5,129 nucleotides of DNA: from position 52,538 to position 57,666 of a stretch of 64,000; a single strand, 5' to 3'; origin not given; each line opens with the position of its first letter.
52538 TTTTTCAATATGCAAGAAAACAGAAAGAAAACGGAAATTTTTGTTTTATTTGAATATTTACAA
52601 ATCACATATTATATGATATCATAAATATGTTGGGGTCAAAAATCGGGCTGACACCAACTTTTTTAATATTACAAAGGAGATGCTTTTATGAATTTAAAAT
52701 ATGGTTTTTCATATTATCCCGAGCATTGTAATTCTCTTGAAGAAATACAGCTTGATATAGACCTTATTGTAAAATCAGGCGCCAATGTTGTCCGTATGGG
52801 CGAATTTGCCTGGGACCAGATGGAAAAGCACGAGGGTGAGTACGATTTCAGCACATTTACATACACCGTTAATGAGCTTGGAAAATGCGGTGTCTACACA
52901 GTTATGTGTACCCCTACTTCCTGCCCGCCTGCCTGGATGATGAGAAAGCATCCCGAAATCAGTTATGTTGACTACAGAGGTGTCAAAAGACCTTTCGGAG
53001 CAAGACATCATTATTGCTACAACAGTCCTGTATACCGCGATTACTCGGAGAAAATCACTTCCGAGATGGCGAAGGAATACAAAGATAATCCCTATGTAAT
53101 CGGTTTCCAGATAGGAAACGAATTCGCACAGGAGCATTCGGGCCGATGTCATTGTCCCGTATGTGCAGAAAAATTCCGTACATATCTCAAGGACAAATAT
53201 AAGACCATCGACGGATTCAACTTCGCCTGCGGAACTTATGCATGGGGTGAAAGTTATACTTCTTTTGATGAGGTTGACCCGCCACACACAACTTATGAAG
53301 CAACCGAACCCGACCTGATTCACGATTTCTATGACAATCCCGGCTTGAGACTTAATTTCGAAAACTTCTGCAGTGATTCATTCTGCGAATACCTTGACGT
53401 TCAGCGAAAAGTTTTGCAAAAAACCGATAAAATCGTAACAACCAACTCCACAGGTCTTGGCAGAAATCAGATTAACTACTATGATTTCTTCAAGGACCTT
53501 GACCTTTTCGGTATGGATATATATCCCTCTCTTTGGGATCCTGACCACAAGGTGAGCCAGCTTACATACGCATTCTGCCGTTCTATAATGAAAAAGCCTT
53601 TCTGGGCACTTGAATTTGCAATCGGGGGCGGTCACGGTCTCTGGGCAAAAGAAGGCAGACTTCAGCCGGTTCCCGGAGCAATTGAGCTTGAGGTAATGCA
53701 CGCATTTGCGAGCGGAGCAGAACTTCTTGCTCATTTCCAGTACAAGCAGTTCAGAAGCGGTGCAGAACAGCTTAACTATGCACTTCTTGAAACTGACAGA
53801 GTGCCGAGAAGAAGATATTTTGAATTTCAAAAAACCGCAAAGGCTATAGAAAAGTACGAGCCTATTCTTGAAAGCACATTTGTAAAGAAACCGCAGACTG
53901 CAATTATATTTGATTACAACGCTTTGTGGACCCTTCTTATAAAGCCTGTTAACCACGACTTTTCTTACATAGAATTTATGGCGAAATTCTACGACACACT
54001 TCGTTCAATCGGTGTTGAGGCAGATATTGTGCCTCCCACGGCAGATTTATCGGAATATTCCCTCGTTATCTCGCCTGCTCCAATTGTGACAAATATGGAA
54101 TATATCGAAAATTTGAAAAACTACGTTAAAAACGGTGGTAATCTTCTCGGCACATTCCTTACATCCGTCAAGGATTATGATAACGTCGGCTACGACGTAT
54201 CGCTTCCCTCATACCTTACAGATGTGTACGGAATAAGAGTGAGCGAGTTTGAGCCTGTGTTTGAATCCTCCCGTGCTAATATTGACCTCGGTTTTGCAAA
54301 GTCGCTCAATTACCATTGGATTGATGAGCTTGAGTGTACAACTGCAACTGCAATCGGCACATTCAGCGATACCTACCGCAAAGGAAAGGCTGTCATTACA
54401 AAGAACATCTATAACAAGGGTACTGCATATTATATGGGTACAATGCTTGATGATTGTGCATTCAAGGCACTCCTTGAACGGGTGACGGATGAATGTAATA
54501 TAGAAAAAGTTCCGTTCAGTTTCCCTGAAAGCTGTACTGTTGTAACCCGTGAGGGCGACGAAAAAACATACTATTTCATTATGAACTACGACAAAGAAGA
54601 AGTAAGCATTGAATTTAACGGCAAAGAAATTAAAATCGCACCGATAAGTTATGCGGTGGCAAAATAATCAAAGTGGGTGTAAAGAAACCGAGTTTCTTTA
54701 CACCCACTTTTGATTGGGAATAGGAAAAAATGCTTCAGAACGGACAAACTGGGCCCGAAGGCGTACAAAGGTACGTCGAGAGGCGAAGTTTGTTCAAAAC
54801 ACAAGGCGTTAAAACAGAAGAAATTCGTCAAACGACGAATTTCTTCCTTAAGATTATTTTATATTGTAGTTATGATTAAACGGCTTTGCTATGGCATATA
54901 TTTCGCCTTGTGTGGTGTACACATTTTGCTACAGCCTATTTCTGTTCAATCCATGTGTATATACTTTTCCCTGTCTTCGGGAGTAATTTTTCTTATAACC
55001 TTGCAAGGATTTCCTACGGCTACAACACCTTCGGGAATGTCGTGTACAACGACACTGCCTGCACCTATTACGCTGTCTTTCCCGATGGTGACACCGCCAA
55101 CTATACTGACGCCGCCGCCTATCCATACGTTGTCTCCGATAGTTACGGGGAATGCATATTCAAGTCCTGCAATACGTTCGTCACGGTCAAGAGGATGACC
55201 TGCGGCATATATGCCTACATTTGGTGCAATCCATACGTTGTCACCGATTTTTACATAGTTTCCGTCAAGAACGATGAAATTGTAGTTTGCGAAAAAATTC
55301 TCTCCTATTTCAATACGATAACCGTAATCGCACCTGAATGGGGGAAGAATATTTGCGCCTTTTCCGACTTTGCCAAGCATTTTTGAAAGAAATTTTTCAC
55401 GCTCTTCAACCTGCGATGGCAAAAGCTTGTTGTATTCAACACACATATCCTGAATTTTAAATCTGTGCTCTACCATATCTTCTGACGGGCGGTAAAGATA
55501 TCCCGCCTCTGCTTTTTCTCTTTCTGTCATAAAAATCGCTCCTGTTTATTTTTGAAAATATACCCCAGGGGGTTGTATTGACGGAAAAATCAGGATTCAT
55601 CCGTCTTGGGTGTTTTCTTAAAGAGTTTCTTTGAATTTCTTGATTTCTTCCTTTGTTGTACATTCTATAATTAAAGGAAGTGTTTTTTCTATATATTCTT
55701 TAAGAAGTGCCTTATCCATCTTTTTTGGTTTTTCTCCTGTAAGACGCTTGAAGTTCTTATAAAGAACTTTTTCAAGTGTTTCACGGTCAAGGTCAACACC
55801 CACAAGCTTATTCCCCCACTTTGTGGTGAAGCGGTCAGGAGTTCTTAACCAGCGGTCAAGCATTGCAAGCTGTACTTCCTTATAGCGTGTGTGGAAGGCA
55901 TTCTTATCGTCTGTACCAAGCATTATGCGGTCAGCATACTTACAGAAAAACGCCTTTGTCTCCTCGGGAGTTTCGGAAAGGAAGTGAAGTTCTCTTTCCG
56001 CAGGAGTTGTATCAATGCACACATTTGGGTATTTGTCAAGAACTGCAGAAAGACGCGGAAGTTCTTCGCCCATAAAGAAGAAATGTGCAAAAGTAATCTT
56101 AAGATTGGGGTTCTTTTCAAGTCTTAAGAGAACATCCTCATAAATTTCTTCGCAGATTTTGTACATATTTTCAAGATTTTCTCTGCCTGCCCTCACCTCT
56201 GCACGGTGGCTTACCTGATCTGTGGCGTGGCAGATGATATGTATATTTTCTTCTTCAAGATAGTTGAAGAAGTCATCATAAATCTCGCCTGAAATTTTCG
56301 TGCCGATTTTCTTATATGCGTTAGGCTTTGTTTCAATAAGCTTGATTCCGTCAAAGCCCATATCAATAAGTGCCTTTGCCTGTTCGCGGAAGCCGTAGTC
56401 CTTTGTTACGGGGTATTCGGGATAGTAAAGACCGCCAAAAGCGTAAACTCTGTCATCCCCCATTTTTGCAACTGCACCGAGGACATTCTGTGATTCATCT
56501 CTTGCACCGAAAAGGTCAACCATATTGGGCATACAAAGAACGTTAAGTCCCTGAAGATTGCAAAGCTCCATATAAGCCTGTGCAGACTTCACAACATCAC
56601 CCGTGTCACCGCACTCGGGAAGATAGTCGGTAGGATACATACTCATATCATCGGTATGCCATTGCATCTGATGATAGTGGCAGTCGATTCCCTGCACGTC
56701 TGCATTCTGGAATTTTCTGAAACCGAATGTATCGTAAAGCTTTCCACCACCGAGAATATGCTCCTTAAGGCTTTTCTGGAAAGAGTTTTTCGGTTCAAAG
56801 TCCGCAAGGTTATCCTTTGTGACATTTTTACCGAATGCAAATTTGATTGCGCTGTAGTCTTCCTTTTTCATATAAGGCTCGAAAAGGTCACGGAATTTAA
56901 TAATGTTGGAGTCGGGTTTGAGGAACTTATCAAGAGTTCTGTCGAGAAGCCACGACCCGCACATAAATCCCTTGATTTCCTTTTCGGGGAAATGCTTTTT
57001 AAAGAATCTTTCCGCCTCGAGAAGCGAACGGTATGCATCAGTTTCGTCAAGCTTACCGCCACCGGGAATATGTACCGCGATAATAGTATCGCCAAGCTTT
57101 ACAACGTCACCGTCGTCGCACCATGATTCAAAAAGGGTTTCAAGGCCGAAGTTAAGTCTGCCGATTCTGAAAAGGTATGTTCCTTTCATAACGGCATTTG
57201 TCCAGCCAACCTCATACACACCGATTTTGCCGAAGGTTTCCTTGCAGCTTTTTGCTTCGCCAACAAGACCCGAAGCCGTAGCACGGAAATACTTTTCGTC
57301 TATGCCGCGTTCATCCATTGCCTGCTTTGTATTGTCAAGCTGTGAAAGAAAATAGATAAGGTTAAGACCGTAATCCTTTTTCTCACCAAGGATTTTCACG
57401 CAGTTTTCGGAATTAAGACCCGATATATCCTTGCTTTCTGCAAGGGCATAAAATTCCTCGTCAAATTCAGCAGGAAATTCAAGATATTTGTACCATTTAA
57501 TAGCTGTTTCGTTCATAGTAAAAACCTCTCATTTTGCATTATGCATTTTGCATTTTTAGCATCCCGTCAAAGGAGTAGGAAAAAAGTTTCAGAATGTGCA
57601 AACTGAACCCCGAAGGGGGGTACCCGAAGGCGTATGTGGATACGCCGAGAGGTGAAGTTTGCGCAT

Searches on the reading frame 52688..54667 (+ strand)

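Call 14: search_protein_families(library=pfam, proteins=[window:52688-54667:+])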
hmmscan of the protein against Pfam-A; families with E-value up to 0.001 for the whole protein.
window:52688-54667:+ (659 aa): 4 families
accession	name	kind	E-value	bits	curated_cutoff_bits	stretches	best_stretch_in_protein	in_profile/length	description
PF02449.21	Glyco_hydro_42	-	2.5e-97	327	21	1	9-389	2-375/376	Beta-galactosidase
PF08532.16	Glyco_hydro_42M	-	2.3e-46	158.4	25.8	1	403-605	2-206/207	Beta-galactosidase trimerisation domain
PF08533.16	Glyco_hydro_42C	-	4.8e-05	23.5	21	1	617-646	3-44/58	Beta-galactosidase C-terminal domain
PF00150.24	Cellulase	-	0.0002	21.4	23.5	1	22-152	25-136/272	Cellulase (glycosyl hydrolase family 5)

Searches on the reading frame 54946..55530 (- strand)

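Call 14: search_protein_families(library=pfam, proteins=[window:54946-55530:-])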
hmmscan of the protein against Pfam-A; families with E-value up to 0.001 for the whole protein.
window:54946-55530:- (194 aa): 3 families
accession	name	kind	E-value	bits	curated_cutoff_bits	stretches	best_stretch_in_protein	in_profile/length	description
PF00132.30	Hexapep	-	1.3e-13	50.4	27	1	129-161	2-34/36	Bacterial transferase hexapeptide (six repeats)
PF12464.13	Mac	-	9e-11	42.3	22.1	1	8-56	3-53/53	Maltose acetyltransferase hexapeptide capping motif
PF14602.12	Hexapep_2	-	2.4e-07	30.8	27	1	128-161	1-32/34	Hexapeptide repeat of succinyl-transferase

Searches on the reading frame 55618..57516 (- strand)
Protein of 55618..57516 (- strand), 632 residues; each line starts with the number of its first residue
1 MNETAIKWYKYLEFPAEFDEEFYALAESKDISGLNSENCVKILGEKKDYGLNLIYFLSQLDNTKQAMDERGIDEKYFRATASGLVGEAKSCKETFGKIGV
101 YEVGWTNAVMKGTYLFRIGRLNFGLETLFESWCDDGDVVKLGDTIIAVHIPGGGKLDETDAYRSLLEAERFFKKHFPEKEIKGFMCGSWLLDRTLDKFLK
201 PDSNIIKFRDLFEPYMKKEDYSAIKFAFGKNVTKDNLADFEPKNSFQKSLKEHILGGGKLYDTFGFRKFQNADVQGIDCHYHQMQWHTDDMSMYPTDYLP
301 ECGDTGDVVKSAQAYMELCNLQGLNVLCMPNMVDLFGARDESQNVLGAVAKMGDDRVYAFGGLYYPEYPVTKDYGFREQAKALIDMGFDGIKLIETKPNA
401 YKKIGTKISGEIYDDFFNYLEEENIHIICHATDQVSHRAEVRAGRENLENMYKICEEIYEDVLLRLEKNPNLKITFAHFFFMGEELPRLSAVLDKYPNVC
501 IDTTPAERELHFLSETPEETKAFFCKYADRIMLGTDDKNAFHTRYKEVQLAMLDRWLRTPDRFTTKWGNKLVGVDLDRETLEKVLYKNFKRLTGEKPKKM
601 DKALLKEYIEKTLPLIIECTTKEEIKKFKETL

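Call 14: search_protein_families(library=pfam, proteins=[window:55618-57516:-])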
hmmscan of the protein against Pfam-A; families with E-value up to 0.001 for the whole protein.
window:55618-57516:- (632 aa): 3 families
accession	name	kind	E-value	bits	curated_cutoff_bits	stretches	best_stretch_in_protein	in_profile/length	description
PF18164.7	GNAT_C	-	5.4e-34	117.6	22.8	1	115-266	1-141/142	GNAT-like C-terminal domain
PF04909.20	Amidohydro_2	-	3.5e-09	37.3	26.4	1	375-588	94-282/289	Amidohydrolase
PF18082.7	NAT_N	-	4.8e-07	31.2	27.8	1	42-111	61-128/129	N-acyltransferase N-terminal domain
